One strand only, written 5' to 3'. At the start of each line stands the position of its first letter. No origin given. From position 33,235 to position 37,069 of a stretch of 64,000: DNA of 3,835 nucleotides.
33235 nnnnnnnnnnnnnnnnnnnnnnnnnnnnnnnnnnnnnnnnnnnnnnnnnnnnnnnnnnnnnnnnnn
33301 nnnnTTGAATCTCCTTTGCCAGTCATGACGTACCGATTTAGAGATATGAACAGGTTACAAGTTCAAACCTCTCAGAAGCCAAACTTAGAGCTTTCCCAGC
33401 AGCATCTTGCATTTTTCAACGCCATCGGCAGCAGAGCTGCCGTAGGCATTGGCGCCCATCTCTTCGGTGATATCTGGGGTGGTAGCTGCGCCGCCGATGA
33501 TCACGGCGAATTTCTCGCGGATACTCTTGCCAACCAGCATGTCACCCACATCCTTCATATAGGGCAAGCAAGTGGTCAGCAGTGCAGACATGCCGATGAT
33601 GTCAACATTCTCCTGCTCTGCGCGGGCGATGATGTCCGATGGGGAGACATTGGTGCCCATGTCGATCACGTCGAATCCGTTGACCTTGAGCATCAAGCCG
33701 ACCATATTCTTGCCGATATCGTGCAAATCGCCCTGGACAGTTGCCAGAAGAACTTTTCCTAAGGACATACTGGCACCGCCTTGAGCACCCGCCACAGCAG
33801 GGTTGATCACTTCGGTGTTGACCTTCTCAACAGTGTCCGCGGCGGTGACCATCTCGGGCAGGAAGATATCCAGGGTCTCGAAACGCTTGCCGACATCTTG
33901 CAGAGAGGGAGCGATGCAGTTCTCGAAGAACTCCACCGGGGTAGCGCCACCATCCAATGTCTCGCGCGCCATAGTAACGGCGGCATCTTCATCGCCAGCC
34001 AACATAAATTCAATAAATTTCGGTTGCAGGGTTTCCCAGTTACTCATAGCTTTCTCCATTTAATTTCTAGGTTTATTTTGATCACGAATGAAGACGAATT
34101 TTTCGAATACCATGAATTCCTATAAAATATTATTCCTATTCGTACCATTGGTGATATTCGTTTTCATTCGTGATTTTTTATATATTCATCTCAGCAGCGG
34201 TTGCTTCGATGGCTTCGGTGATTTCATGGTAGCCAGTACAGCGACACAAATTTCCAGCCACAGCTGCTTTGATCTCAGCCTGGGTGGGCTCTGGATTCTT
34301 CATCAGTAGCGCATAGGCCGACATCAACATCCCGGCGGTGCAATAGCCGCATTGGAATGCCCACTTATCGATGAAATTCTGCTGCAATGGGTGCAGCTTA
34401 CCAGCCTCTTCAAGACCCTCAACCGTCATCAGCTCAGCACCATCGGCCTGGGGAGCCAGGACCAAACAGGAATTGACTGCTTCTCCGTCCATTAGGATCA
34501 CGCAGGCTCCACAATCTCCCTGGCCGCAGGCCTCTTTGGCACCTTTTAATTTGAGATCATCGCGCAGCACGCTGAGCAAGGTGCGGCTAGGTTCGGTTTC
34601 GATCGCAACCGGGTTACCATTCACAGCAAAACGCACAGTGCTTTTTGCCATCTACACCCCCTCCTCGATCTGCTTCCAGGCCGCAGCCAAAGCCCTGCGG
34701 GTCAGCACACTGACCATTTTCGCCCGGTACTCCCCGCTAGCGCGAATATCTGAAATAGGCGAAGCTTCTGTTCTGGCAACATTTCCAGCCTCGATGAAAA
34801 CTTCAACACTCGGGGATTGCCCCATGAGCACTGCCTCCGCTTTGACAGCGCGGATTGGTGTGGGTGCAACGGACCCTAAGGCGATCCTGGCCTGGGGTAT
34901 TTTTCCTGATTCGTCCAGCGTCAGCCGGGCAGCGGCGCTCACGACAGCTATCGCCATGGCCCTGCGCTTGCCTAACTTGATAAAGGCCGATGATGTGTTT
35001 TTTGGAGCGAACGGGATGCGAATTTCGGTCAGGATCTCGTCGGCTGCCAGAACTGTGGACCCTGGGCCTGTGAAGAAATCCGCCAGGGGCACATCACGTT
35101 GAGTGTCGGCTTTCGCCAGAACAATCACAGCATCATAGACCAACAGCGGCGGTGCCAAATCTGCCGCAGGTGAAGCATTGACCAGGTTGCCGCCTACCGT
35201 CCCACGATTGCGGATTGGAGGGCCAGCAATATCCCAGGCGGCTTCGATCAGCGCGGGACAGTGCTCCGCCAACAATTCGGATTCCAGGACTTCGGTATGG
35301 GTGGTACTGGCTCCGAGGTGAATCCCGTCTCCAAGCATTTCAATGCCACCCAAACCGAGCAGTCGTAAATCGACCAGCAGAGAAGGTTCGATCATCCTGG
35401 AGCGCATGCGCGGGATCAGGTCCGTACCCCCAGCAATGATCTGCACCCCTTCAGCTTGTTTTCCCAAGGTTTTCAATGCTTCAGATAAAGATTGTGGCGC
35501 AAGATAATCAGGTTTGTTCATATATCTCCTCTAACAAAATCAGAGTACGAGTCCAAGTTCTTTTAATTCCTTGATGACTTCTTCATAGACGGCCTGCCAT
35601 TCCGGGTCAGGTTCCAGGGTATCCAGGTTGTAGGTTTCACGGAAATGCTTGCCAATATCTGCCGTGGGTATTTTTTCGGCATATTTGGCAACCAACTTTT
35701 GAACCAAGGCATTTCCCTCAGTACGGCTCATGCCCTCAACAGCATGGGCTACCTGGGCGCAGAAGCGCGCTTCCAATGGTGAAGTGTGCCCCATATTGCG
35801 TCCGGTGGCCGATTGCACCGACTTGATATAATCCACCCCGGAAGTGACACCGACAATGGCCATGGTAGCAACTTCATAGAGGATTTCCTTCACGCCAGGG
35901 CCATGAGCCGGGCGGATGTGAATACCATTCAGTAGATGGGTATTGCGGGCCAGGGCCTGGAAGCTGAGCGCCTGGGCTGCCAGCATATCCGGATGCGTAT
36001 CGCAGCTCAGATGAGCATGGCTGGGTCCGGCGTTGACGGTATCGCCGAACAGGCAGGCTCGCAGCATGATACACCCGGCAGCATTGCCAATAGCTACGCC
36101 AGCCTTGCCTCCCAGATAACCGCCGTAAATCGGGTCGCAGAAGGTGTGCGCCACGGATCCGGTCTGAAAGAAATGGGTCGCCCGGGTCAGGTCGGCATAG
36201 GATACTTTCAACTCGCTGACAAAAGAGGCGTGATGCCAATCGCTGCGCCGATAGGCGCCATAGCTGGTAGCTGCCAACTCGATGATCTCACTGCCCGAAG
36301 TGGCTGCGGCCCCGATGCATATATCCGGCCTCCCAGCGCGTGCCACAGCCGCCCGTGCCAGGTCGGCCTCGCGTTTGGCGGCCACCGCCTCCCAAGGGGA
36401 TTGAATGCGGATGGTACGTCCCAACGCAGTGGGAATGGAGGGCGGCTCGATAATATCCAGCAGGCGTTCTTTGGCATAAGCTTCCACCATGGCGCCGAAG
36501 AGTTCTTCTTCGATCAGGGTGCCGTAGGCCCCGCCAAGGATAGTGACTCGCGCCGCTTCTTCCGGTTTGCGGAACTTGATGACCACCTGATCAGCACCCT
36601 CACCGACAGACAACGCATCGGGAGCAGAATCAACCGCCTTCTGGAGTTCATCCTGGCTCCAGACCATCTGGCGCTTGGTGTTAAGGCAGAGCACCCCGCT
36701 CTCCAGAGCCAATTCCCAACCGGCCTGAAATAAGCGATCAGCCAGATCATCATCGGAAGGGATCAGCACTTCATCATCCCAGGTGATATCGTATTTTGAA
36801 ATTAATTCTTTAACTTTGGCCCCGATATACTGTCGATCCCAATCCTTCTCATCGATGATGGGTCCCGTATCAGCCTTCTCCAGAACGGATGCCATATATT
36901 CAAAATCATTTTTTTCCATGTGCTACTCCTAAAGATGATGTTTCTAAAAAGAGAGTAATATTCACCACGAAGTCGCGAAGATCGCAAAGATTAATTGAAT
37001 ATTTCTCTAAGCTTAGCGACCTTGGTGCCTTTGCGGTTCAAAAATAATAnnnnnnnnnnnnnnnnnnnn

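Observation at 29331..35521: A Mo-hydroxylase operon split by a corrinoid protein and a small transporter, ending in an ATGA-coupled URO-D-family methyltransferase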

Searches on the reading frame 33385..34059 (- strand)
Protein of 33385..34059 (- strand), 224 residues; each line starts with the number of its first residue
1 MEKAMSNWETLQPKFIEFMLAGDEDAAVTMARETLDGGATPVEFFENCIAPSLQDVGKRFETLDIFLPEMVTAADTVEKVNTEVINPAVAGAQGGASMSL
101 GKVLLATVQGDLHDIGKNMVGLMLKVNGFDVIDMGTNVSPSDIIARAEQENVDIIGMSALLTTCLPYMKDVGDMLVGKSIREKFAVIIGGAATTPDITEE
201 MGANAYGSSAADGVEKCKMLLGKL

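Call 4: search_protein_families(library=pfam, proteins=[window:33385-34059:-])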
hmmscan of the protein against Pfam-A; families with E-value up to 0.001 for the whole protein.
window:33385-34059:- (224 aa): 2 families
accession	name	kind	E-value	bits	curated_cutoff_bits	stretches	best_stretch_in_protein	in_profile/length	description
PF02310.24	B12-binding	-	2.2e-25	89.3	32.1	1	101-207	1-113/121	B12 binding domain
PF02607.22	B12-binding_2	-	3.2e-12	46.9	23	1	15-79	5-68/74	B12 binding domain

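Call 25: search_protein_families(library=ncbifam, proteins=[window:33385-34059:-], max_evalue=0.00001)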
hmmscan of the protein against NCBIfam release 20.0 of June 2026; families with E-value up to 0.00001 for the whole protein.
window:33385-34059:- (224 aa): 14 families
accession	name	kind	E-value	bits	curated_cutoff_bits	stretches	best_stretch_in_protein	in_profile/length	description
TIGR02370.1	pyl_corrinoid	subfamily_domain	3e-44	150.8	215.3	1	20-212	7-196/197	methyltransferase cognate corrinoid protein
NF047995.1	corrinoid_MtgC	exception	5.6e-43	146.9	310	1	18-223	11-215/215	glycine betaine-specific corrinoid protein MtgC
NF041607.1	dimeth_corrin_MtbC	equivalog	5.4e-40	137.1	350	1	28-221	13-203/203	dimethylamine corrinoid protein MtbC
NF047996.1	corrin_MtgC_2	exception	4.9e-36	124.2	370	1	25-221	18-210/212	glycine betaine-specific corrinoid protein MtgC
TIGR02082.1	metH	equivalog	4e-34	117.5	1010.85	1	24-208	659-839/1182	methionine synthase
NF007024.0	PRK09490.1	equivalog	5e-31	107.4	1497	1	38-194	688-843/1234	methionine synthase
NF040655.1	MtaC_Meth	equivalog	3.3e-28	98.4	420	1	16-215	40-232/253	methanol--corrinoid protein MtaC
NF040669.1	MtaC2_Meth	equivalog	6.7e-26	91.2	450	1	19-218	50-243/267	methanol--corrinoid protein MtaC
TIGR00640.1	acid_CoA_mut_C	subfamily_domain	1.3e-08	34.9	57.45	1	102-199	4-100/132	methylmalonyl-CoA mutase C-terminal domain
NF052513.1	TransRegCarH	equivalog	5.4e-08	32.4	400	1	8-204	80-262/274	HTH-type transcriptional repressor CarH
NF002612.0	PRK02261.1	equivalog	1.9e-07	30.7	110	1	102-190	5-92/148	methylaspartate mutase subunit S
NF052385.1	Lys_5_6_beta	equivalog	7.8e-07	29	280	1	127-205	137-218/241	lysine 5,6-aminomutase subunit beta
NF006944.0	PRK09426.1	equivalog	1.1e-06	26.9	876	1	101-198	590-686/721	methylmalonyl-CoA mutase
NF040743.1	ornith_mutase_E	equivalog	2.5e-06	25.8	800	1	102-220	597-722/730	D-ornithine 4,5-aminomutase subunit OraE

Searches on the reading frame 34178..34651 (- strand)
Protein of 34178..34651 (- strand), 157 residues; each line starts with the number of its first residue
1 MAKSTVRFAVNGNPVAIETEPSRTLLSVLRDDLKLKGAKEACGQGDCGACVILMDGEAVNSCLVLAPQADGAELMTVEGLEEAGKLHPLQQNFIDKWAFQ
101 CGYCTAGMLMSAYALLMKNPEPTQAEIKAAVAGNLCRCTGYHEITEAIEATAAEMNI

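Call 4: search_protein_families(library=pfam, proteins=[window:34178-34651:-])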
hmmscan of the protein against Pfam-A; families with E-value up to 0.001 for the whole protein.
window:34178-34651:- (157 aa): 2 families
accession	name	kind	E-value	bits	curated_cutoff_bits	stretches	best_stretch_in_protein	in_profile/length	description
PF01799.25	Fer2_2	-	1e-32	112.5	30.3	1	76-149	1-75/75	[2Fe-2S] binding domain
PF00111.32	Fer2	-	5.1e-07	30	21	1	9-62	2-55/77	2Fe-2S iron-sulfur cluster binding domain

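Call 25: search_protein_families(library=ncbifam, proteins=[window:34178-34651:-], max_evalue=0.00001)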
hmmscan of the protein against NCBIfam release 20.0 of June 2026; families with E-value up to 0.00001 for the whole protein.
window:34178-34651:- (157 aa): 11 families
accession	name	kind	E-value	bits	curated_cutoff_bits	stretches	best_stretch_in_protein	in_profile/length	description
NF041020.1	glyceraldDH_gamma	equivalog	2.9e-58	196.1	290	1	4-155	11-162/164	glyceraldehyde dehydrogenase subunit gamma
TIGR03198.1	pucE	equivalog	1e-51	174.4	254.3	1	3-150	1-147/151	xanthine dehydrogenase subunit E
NF043084.2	XdhC_XDHase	equivalog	2.1e-51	173.4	217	1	5-151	2-149/151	xanthine dehydrogenase subunit XdhC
TIGR03193.1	4hydroxCoAred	equivalog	3.4e-47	160.1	257.8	1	7-152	3-148/148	4-hydroxybenzoyl-CoA reductase subunit gamma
TIGR02963.1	xanthine_xdhA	equivalog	2.2e-46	158.5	467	1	6-153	1-159/468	xanthine dehydrogenase small subunit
NF045668.1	pterin_aldehy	equivalog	9.1e-44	149.8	1100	1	7-153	4-153/905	molybdopterin-dependent aldehyde oxidoreductase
TIGR03311.1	Se_dep_XDH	equivalog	3.9e-43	147.6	830.45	1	7-153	2-145/848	selenium-dependent xanthine dehydrogenase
NF008514.0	PRK11433.1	equivalog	3.9e-43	147.5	322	1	3-154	50-216/218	aldehyde dehydrogenase iron-sulfur subunit PaoA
NF007387.0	PRK09908.1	equivalog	8.3e-42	142.3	212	1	4-150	7-154/159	xanthine dehydrogenase iron sulfur-binding subunit XdhC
TIGR02969.1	mam_aldehyde_ox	subfamily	2.3e-31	108.2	1912.3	1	6-150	3-159/1330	aldehyde oxidase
TIGR03313.1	Se_sel_red_Mo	hypoth_equivalog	1e-15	56.5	1101.9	1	8-153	1-146/951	molybdopterin-dependent oxidoreductase Mo/Fe-S-binding subunit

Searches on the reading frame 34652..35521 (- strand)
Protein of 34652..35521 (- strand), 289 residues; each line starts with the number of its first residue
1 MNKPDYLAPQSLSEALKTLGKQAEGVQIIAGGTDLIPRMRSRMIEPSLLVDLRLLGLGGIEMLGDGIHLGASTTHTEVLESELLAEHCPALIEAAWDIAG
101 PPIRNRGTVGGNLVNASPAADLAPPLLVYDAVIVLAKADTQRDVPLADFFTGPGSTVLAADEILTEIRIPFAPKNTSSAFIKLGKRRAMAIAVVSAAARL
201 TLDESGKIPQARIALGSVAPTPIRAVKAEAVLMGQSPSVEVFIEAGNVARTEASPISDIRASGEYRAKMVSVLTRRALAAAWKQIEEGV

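Call 4: search_protein_families(library=pfam, proteins=[window:34652-35521:-])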
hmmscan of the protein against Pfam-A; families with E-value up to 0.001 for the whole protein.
window:34652-35521:- (289 aa): 2 families
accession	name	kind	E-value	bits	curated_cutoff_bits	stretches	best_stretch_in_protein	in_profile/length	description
PF00941.27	FAD_binding_5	-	1.3e-49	168.7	27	1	5-171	4-169/170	FAD binding domain in molybdopterin dehydrogenase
PF03450.22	CO_deh_flav_C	-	2.4e-27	95.5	25.5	1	181-280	3-101/102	CO dehydrogenase flavoprotein C-terminal domain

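Call 25: search_protein_families(library=ncbifam, proteins=[window:34652-35521:-], max_evalue=0.00001)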
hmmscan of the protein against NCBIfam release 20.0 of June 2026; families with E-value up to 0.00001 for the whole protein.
window:34652-35521:- (289 aa): 8 families
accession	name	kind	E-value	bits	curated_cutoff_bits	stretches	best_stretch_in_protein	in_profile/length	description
NF043083.1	XdhB_XDHase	equivalog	3e-68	230.1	310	1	6-284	7-286/289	xanthine dehydrogenase subunit XdhB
NF007427.0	PRK09971.1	equivalog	1.6e-63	214.7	287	1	6-286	7-288/292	xanthine dehydrogenase FAD-binding subunit XdhB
NF041019.1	glyceraldDH_beta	equivalog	1.9e-63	214.3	350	1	5-280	7-279/280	glyceraldehyde dehydrogenase subunit beta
TIGR02963.1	xanthine_xdhA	equivalog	3.7e-53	180.8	467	1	6-277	195-464/468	xanthine dehydrogenase small subunit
TIGR03195.1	4hydrxCoA_B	equivalog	1.8e-34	119.3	404.55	2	7-114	8-115/321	4-hydroxybenzoyl-CoA reductase subunit beta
TIGR03199.1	pucC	equivalog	1.1e-33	116.6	306.05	1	9-270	1-258/264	xanthine dehydrogenase subunit C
TIGR03312.1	Se_sel_red_FAD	hypoth_equivalog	1e-15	57.6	241.5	1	5-273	3-242/257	molybdopterin-dependent oxidoreductase FAD-binding subunit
TIGR02969.1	mam_aldehyde_ox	subfamily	8.1e-13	46.7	1912.3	1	85-242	327-486/1330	aldehyde oxidase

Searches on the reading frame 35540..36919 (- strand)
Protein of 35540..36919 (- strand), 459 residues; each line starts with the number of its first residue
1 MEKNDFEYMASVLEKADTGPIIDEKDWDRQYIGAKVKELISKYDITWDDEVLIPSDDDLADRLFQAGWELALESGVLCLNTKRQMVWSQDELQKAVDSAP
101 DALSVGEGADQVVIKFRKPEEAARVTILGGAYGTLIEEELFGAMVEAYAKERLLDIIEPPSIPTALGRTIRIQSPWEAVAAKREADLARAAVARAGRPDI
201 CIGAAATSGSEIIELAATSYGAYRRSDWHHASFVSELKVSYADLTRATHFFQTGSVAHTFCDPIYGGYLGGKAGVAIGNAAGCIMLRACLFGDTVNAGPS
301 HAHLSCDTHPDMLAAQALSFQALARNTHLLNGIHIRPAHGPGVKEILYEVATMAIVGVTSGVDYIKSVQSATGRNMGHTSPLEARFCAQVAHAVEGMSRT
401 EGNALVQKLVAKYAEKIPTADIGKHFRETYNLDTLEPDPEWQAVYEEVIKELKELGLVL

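Call 4: search_protein_families(library=pfam, proteins=[window:35540-36919:-])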
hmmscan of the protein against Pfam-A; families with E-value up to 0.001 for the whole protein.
window:35540-36919:- (459 aa): 1 family
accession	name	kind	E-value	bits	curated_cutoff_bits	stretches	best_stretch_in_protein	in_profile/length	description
PF05369.18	MtmB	-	5.4e-92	309.4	25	1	12-457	6-450/450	Monomethylamine methyltransferase MtmB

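Call 25: search_protein_families(library=ncbifam, proteins=[window:35540-36919:-], max_evalue=0.00001)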
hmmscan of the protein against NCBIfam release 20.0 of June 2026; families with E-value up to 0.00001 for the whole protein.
window:35540-36919:- (459 aa): 0 families

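Call 67: search_solved_structures(query=window:35543-36919:-, max_evalue=0.001, show_alignments=1)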
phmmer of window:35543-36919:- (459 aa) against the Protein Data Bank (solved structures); distinct sequences matched with E-value up to 0.001: 2.
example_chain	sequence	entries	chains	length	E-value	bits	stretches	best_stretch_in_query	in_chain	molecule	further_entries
1l2q_A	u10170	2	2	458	1.9e-59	204.6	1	14-458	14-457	monomethylamine methyltransferase | Monomethylamine methyltransferase mtmB1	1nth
1tv2_A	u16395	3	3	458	2.3e-59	204.4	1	14-458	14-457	Monomethylamine methyltransferase mtmB1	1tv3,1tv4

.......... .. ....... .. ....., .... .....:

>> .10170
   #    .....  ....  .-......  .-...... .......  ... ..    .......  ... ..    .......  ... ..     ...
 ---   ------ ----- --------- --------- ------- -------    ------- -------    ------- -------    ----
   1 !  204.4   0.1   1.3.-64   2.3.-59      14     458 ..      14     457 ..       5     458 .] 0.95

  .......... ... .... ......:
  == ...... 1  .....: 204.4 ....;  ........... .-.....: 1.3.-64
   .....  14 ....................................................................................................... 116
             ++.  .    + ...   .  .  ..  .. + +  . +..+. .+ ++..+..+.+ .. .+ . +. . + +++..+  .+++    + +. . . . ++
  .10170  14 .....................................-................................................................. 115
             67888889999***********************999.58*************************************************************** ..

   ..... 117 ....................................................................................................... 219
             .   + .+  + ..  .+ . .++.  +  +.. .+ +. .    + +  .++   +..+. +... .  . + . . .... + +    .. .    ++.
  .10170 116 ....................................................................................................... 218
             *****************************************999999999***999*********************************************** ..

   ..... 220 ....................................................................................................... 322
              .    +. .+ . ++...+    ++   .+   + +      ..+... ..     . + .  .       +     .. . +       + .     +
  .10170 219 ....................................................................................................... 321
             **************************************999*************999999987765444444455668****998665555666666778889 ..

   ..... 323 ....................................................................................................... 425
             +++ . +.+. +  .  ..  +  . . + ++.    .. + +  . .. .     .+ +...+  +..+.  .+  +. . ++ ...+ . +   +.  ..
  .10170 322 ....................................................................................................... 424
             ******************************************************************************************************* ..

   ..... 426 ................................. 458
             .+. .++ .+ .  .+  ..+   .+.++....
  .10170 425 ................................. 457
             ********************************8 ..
